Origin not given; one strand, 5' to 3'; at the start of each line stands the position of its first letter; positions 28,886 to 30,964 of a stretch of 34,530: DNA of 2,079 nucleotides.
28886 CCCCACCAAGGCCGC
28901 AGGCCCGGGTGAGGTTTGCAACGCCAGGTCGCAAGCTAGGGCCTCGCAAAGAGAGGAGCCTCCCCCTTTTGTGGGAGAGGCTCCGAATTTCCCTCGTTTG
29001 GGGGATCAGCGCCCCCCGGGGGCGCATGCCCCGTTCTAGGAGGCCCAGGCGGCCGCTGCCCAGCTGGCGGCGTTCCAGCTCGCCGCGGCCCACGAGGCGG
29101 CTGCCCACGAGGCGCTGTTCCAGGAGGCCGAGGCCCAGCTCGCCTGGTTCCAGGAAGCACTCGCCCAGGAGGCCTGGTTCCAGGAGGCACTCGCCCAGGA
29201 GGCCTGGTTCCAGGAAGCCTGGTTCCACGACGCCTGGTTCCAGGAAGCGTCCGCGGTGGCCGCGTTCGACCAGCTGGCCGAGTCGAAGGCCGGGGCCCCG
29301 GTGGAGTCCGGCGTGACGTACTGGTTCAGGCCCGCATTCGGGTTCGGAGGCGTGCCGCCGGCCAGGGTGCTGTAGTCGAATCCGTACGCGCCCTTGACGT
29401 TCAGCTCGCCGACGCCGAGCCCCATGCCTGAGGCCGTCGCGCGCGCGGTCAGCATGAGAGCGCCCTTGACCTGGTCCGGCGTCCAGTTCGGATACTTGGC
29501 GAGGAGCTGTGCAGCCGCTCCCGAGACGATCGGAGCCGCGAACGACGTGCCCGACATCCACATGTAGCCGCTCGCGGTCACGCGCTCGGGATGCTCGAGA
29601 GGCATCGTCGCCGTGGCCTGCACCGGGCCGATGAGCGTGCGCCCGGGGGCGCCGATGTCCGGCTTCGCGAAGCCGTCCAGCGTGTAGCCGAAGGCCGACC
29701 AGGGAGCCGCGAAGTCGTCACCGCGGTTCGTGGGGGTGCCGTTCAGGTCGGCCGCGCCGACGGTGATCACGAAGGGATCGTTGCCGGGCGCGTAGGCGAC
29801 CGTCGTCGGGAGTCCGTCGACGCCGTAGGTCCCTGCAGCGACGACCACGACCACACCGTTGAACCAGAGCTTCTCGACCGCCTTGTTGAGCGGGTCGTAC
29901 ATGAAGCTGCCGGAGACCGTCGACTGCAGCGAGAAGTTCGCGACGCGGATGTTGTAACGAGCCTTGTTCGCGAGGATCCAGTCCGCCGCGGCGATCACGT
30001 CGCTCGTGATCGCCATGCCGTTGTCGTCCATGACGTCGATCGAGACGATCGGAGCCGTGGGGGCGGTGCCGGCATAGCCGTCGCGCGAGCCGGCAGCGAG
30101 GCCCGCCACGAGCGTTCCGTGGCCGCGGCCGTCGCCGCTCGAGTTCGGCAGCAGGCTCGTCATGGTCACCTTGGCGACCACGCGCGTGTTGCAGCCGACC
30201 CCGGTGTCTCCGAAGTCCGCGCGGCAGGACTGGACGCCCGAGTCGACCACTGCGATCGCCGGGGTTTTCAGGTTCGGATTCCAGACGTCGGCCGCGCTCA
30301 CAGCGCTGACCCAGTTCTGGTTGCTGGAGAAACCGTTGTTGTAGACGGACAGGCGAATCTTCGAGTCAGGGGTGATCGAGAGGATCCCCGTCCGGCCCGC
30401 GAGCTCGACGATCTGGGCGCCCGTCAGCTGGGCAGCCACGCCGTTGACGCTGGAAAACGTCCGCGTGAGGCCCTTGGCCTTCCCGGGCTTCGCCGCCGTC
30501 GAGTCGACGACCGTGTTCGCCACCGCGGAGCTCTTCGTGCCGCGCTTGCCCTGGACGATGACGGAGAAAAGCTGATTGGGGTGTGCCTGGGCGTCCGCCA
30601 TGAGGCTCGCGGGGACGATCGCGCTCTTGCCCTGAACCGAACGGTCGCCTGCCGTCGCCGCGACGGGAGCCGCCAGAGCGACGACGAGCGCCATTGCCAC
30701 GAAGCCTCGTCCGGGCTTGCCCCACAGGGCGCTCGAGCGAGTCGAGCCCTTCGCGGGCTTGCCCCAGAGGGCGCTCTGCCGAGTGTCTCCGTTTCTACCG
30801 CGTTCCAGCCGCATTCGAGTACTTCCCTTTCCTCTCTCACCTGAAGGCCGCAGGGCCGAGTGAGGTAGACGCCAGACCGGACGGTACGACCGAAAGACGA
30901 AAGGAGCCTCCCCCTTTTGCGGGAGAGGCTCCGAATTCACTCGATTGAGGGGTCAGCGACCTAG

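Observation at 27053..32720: Tandem array of three S8 subtilase paralogues sharing an unusual three-part architecture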

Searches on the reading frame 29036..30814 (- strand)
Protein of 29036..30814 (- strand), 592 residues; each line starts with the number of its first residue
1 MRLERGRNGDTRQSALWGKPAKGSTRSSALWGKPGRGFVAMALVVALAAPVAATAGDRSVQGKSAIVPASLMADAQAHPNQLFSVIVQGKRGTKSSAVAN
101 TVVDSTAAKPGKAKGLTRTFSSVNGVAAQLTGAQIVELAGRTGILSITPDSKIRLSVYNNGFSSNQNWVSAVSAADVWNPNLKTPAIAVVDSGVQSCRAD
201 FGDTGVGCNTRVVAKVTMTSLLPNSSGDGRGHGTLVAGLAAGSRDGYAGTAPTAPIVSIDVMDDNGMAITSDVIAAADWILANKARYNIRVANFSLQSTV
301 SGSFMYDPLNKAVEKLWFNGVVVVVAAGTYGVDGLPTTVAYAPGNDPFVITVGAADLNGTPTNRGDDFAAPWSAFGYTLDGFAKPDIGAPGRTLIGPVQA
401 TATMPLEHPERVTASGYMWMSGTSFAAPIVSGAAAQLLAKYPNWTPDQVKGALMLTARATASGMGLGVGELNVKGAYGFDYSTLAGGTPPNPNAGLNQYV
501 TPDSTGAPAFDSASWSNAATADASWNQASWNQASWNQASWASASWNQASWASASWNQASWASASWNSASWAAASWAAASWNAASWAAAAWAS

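Call 4: search_protein_families(library=pfam, proteins=[window:29036-30814:-], max_evalue=0.1)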
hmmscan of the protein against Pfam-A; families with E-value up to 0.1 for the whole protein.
window:29036-30814:- (592 aa): 2 families
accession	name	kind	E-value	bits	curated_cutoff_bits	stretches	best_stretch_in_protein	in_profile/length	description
PF00082.27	Peptidase_S8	-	2.5e-40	139.1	21.8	1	184-460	3-276/288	Subtilase family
PF05922.21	Inhibitor_I9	-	0.00018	22.6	21.2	1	93-155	10-81/82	Peptidase inhibitor I9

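Call 5: search_protein_families(library=ncbifam, proteins=[window:29036-30814:-], max_evalue=0.1)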
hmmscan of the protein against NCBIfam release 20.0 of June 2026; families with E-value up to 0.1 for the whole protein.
window:29036-30814:- (592 aa): 7 families
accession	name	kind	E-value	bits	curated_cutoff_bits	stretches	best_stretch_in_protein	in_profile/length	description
TIGR03921.1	T7SS_mycosin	equivalog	1.6e-28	99.8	278.75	1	187-476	17-284/353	type VII secretion-associated serine protease mycosin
NF042956.1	IteS_antiphage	equivalog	1.1e-10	40.4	900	1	127-456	204-531/747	S8 family anti-phage peptidase IteS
TIGR03895.1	protease_PatA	subfamily_domain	2.8e-10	39.6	421.05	1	232-557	1-300/606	PatA/PatG family cyanobactin maturation protease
NF033595.1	denti_PrtP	equivalog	1.9e-08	33.4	300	1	293-473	343-498/606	dentilisin complex serine proteinase subunit PrtP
NF049966.1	QH_SP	equivalog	1.1e-07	31.5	165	1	187-330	2-125/219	subtilisin-like serine protease QhpE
NF040809.1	germ_prot_CspBA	exception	9.4e-05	20.2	1250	1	226-331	718-825/1099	bifunctional germination protease/germinant receptor pseudoprotease CspBA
NF033865.1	fusolisin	equivalog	0.0015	16.7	999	1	419-460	341-382/1006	fusolisin family autotransporter serine protease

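Call 7: find_homologous_proteins(query=window:29036-30814:-, max_evalue=0.00001)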
Query window:29036-30814:- (592 aa): 6731 proteins with E <= 0.00001 among 8000 candidates; the best 120 are listed.
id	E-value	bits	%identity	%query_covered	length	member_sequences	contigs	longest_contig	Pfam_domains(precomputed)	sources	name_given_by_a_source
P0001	0.0e+0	1179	99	93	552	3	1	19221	PF00082.28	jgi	jgi:serine protease AprX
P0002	0.0e+0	1144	89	94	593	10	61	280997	PF00082.28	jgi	jgi:serine protease AprX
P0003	0.0e+0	1142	89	94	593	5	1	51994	PF00082.28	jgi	jgi:serine protease AprX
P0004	0.0e+0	1127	88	96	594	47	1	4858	PF00082.28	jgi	jgi:serine protease AprX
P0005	0.0e+0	1116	88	92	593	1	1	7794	PF00082.28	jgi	jgi:serine protease AprX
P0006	0.0e+0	1114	88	92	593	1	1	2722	PF00082.28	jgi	-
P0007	0.0e+0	1114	87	92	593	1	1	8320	PF00082.28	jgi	jgi:serine protease AprX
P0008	0.0e+0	1114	87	92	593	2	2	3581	PF00082.28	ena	-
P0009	0.0e+0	1114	87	94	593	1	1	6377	PF00082.28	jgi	jgi:serine protease AprX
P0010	0.0e+0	1112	87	92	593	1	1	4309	PF00082.28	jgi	-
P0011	0.0e+0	1111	87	92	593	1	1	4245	PF00082.28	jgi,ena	-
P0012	0.0e+0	1110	87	92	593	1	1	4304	PF00082.28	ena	-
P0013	0.0e+0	1105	86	94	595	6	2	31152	PF00082.28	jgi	jgi:serine protease AprX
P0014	0.0e+0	1096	87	92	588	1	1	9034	PF00082.28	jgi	-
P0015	0.0e+0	1095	87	92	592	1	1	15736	PF00082.28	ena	-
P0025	0.0e+0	1041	82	94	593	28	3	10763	PF05922.22,PF00082.28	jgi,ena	-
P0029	0.0e+0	1023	79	96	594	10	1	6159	PF05922.22,PF00082.28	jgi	jgi:serine protease AprX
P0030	0.0e+0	1021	81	95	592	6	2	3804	PF05922.22,PF00082.28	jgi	jgi:serine protease AprX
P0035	3.2e-286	969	76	100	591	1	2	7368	PF05922.22,PF00082.28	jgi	jgi:serine protease AprX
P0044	4.2e-263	892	73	92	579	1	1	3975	PF05922.22,PF00082.28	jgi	jgi:serine protease AprX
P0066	3.3e-254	863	71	92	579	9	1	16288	PF05922.22,PF00082.28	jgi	jgi:serine protease AprX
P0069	8.3e-254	862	71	94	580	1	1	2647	PF05922.22,PF00082.28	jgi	jgi:serine protease AprX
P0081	1.0e-251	855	71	96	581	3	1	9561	PF05922.22,PF00082.28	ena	-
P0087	1.6e-249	847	69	94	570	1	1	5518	PF05922.22,PF00082.28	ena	-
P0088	2.0e-249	847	70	96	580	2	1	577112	PF00082.28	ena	-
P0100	1.9e-244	831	68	90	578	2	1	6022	PF05922.22,PF00082.28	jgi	jgi:serine protease AprX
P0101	5.1e-244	829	68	94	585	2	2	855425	PF00082.28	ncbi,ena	-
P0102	1.9e-242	824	70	96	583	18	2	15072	PF05922.22,PF00082.28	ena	-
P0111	1.3e-230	785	73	80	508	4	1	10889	PF05922.22,PF00082.28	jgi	jgi:serine protease AprX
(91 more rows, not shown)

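Call 34: search_solved_structures(query=window:29036-30814:-, max_evalue=1e-10)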
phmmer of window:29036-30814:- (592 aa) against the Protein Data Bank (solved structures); distinct sequences matched with E-value up to 1e-10: 66 (the best 60 are shown).
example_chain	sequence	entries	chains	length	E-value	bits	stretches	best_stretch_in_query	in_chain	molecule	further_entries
3afg_A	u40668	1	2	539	9.6e-32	113.5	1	141-519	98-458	Subtilisin-like serine protease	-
9ues_B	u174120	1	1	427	6.8e-31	110.7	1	171-519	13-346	Subtilisin-like serine protease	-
1sbt_A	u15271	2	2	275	3.5e-21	78.6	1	186-476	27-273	SUBTILISIN BPN' | SUBTILISIN NOVO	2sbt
1lw6_E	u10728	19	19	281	4.8e-21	78.2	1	186-476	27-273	SUBTILISIN BPN' | Subtilisin BPN' precursor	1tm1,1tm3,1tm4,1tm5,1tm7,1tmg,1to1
2sni_E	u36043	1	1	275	4.8e-21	78.2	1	186-476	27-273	SUBTILISIN NOVO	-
1s02_A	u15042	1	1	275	7.8e-21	77.5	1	186-476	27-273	SUBTILISIN BPN'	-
1sbn_E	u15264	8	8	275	8e-21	77.4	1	186-476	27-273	SUBTILISIN NOVO BPN' | SUBTILISIN BPN'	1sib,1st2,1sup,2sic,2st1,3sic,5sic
1sub_A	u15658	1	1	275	1.2e-20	76.9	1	186-476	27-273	SUBTILISIN BPN' CRB-S3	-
1v5i_A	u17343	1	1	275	2.2e-20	76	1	186-476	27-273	Subtilisin BPN'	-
1suc_A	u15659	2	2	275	2.4e-20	75.8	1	186-476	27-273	SUBTILISIN BPN' CRB-S3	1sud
1ubn_A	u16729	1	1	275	2.8e-20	75.6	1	186-476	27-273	PROTEIN (SELENOSUBTILISIN BPN)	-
1a2q_A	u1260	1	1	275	3e-20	75.5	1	186-476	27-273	SUBTILISIN BPN'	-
1aqn_A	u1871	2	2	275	6.9e-20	74.3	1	186-476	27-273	SUBTILISIN 8324 | SUBTILISIN BPN'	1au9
1ak9_A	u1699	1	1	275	6.9e-20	74.3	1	186-476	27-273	SUBTILISIN 8321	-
1s01_A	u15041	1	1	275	7.8e-20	74.2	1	186-476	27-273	Subtilisin BPN'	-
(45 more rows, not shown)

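Call 39: predict_structure(alignment_id=A3)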
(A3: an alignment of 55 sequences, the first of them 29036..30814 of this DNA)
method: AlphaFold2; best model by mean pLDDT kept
length: 592 residues; sequences in the alignment: 55
mean_pLDDT: 50.8   pTM: 0.48
mean pLDDT of the five models: 50.8, 43.8, 43.7, 41.9, 40.3
residues with pLDDT >= 90: 1; 70-90: 166; 50-70: 105; < 50: 320
segments of 3 or more residues with pLDDT < 50: 1-62, 151-176, 202-209, 221-229, 242-248, 299-305, 328-346, 352-399, 401-424, 460-469, 496-592
pLDDT, mean of each block of 10 residues (from residue 1): 32 31 31 31 33 28 66 82 83 82 79 72 78 86 79 30 32 50 77 54 46 67 44 53 45 73 59 78 85 67 52 75 64 31 42 36 27 31 28 38 44 42 56 80 82 63 39 70 63 50 34 28 23 24 24 23 24 26 27 27
secondary structure, 60 per line:
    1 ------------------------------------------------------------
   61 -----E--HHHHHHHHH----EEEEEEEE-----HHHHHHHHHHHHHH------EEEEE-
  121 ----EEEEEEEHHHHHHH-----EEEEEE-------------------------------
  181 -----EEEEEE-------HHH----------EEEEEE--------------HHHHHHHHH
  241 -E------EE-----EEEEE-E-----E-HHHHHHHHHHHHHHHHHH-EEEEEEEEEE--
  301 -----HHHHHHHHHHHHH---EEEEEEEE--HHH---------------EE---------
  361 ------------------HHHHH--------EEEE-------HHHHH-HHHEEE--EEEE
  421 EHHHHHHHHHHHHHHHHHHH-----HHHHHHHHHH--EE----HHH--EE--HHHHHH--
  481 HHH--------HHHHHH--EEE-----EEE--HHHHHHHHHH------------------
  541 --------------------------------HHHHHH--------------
elements in order: H69-77 E82-89 H95-108 E115-119 E125-131 H132-138 E144-149 E186-191 E212-217 H232-240 E256-260 H270-287 E289-298 H306-318 E322-329 H379-383 E392-395 H403-407 E412-414 E417-421 H422-440 H446-455 H473-478 H492-497 E500-502 E508-510 H513-522 H573-578

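Call 42: find_encoding_contigs(protein=P0101, flank=10000, max_places=2)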
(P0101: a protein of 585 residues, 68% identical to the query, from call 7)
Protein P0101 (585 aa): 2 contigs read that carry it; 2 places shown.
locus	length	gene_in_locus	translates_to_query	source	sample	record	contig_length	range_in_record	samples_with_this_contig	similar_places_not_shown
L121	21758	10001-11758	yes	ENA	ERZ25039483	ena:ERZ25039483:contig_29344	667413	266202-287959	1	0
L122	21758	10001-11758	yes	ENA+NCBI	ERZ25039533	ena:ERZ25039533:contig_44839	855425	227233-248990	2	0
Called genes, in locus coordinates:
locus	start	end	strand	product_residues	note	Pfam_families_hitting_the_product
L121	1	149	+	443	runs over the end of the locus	PF00919:UPF0004, PF04055:Radical_SAM, PF01938:TRAM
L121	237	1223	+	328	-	PF01745:IPT (faint), PF13671:AAA_33 (faint), PF01715:IPPT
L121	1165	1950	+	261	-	PF01678:DAP_epimerase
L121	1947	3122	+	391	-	PF00155:Aminotran_1_2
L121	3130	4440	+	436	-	PF13167:GTP-bdg_N, PF16360:GTP-bdg_M, PF01926:MMR_HSR1, PF02421:FeoB_N (weak), PF19275:HflX_C (weak)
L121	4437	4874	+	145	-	PF22769:DCD, PF00692:dUTPase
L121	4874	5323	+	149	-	PF00293:NUDIX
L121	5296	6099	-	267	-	PF00211:Guanylate_cyc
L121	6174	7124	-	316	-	PF12911:OppC_N, PF00528:BPD_transp_1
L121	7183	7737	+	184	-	PF07336:ABATE, PF11706:zf-CGNR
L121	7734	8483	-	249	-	PF07685:GATase_3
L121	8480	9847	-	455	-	PF08245:Mur_ligase_M, PF08353:MurT_C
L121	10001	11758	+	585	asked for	PF00082:Peptidase_S8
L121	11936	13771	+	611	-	PF00082:Peptidase_S8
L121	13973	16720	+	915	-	PF20972:MASE9 (faint), PF00990:GGDEF, PF01966:HD, PF13487:HD_5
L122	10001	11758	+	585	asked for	PF00082:Peptidase_S8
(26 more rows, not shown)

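Call 43: find_encoding_contigs(protein=P0088, flank=10000, max_places=2)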
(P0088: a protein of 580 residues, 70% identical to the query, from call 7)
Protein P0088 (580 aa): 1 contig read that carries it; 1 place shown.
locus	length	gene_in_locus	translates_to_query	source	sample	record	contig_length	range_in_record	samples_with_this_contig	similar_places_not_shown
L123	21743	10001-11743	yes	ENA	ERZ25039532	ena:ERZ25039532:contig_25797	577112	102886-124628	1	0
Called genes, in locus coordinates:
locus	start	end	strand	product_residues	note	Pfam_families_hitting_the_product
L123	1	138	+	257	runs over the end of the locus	PF04055:Radical_SAM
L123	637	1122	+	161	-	PF01715:IPPT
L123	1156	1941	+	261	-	PF01678:DAP_epimerase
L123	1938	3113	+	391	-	PF00155:Aminotran_1_2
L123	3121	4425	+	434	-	PF13167:GTP-bdg_N, PF16360:GTP-bdg_M, PF02421:FeoB_N, PF01926:MMR_HSR1, PF19275:HflX_C (weak)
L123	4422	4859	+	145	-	PF22769:DCD, PF00692:dUTPase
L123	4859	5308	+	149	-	PF00293:NUDIX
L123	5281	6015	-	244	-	PF00211:Guanylate_cyc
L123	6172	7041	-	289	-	PF12911:OppC_N, PF00528:BPD_transp_1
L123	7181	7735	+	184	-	PF07336:ABATE, PF11706:zf-CGNR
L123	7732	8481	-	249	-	PF07685:GATase_3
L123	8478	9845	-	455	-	PF08245:Mur_ligase_M, PF08353:MurT_C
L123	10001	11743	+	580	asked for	PF00082:Peptidase_S8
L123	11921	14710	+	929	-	PF20972:MASE9 (faint), PF00990:GGDEF, PF01966:HD, PF13487:HD_5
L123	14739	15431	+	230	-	PF18780:HNH_repeat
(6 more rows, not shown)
